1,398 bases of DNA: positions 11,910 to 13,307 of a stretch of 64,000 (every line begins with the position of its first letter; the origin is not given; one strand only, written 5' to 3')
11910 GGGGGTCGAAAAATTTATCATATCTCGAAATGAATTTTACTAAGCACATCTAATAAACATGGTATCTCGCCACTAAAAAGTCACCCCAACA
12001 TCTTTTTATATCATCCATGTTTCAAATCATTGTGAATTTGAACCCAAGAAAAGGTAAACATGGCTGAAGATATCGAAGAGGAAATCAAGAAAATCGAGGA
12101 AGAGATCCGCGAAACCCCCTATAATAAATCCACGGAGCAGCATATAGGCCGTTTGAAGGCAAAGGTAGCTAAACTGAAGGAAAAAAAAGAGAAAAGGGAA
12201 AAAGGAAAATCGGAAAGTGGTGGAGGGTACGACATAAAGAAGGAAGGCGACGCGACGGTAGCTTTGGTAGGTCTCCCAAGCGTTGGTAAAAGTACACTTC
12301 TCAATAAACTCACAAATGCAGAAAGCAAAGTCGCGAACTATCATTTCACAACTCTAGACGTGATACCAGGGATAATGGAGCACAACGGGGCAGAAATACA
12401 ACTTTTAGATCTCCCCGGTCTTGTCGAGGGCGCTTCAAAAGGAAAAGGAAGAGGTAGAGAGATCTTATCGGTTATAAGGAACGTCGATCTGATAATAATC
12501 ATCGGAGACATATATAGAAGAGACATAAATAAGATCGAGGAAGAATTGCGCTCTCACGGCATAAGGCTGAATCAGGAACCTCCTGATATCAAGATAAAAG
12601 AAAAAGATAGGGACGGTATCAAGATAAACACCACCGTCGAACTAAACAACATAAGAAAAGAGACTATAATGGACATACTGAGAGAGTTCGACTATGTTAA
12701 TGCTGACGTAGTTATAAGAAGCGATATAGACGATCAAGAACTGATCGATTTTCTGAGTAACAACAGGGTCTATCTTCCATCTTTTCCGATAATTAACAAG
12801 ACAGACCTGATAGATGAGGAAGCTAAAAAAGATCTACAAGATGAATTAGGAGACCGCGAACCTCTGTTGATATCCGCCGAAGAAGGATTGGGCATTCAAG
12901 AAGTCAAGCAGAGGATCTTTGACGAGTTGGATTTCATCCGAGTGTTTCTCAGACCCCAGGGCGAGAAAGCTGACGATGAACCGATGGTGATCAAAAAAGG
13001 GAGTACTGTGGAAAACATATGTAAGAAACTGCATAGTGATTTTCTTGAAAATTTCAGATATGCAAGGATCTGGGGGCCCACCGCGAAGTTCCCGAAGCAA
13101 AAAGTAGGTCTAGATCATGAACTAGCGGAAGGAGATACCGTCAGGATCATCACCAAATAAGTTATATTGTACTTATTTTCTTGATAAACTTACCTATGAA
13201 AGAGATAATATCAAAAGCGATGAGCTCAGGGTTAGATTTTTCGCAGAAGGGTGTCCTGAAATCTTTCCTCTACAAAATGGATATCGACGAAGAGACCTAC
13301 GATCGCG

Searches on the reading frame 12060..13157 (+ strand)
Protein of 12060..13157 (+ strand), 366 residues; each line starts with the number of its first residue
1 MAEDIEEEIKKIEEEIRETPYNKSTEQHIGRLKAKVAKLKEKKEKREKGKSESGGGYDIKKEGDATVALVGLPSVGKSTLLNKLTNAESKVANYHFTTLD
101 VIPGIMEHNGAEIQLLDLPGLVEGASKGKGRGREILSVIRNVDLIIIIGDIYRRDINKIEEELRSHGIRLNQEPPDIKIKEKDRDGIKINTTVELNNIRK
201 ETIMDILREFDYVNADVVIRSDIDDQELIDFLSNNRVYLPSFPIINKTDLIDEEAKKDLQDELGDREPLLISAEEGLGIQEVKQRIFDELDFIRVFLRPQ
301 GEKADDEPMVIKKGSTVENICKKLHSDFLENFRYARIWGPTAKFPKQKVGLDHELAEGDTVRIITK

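Call 61: search_protein_families(library=pfam, proteins=[window:12060-13157:+], max_evalue=0.0001)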
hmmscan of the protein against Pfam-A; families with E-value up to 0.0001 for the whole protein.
window:12060-13157:+ (366 aa): 5 families
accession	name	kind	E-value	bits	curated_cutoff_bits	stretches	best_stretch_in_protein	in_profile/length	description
PF16897.10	MMR_HSR1_Xtn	-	5e-29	100.8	35.2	1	185-291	2-105/106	C-terminal region of MMR_HSR1 domain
PF01926.29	MMR_HSR1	-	2.1e-26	92.7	21.9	1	66-174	1-106/113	50S ribosome-binding GTPase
PF02824.27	TGS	-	4.1e-19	68.8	22.2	1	293-365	1-60/60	TGS domain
PF02421.24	FeoB_N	-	5.1e-14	52.5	27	1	66-122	2-58/156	Ferrous iron transport protein B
PF03193.22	RsgA_GTPase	-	5.5e-05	23.5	30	0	64-88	106-131/174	RsgA GTPase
